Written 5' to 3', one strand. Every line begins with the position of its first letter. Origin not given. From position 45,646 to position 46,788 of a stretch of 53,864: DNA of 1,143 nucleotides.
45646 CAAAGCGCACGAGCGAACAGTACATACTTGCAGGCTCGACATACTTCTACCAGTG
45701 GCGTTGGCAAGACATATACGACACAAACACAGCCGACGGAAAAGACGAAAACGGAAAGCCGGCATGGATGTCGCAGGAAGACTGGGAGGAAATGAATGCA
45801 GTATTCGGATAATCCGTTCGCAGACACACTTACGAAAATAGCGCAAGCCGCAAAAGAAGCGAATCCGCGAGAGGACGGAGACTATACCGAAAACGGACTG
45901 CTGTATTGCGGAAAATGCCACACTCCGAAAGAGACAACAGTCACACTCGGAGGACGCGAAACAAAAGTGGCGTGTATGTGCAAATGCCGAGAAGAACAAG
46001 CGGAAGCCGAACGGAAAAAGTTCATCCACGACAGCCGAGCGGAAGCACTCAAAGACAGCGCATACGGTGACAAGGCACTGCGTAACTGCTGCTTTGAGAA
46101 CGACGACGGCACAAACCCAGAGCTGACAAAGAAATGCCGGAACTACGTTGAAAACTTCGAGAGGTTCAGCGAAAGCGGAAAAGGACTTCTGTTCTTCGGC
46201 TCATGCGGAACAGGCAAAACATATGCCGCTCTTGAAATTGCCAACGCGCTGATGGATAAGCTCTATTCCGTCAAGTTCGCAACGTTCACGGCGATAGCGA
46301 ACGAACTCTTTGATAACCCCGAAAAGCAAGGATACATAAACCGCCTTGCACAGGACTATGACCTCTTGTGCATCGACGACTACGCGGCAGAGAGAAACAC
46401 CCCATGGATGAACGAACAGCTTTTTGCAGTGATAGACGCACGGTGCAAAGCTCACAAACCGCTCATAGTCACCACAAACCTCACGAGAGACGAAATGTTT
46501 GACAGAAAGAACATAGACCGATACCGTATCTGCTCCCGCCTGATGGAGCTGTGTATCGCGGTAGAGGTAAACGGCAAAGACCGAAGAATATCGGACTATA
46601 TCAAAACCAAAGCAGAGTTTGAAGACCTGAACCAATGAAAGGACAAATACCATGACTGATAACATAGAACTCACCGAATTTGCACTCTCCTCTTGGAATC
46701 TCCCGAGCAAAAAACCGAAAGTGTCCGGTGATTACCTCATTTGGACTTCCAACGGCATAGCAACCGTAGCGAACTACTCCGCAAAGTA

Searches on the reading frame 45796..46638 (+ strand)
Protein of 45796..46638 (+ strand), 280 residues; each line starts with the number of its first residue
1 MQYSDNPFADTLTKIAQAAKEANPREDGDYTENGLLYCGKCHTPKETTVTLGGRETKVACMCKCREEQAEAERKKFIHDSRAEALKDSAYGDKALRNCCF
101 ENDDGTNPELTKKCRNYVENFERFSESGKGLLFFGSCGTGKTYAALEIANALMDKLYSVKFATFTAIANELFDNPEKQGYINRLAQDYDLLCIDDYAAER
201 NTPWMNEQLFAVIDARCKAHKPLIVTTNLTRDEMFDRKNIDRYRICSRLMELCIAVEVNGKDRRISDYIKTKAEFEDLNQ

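Call 91: search_protein_families(library=pfam, proteins=[window:45796-46638:+], max_evalue=0.001)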
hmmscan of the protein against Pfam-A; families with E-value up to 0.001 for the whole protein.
window:45796-46638:+ (280 aa): 3 families
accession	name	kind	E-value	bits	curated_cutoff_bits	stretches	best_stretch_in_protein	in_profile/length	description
PF01695.23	IstB_IS21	-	2.4e-10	40.8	24.1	1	124-265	88-232/238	IstB-like ATP binding protein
PF00004.35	AAA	-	0.00043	21.2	21.2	0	131-242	1-122/131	ATPase family associated with various cellular activities (AAA)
PF03969.22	AFG1_ATPase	-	0.00089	18.8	27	0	113-197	47-136/361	AFG1-like ATPase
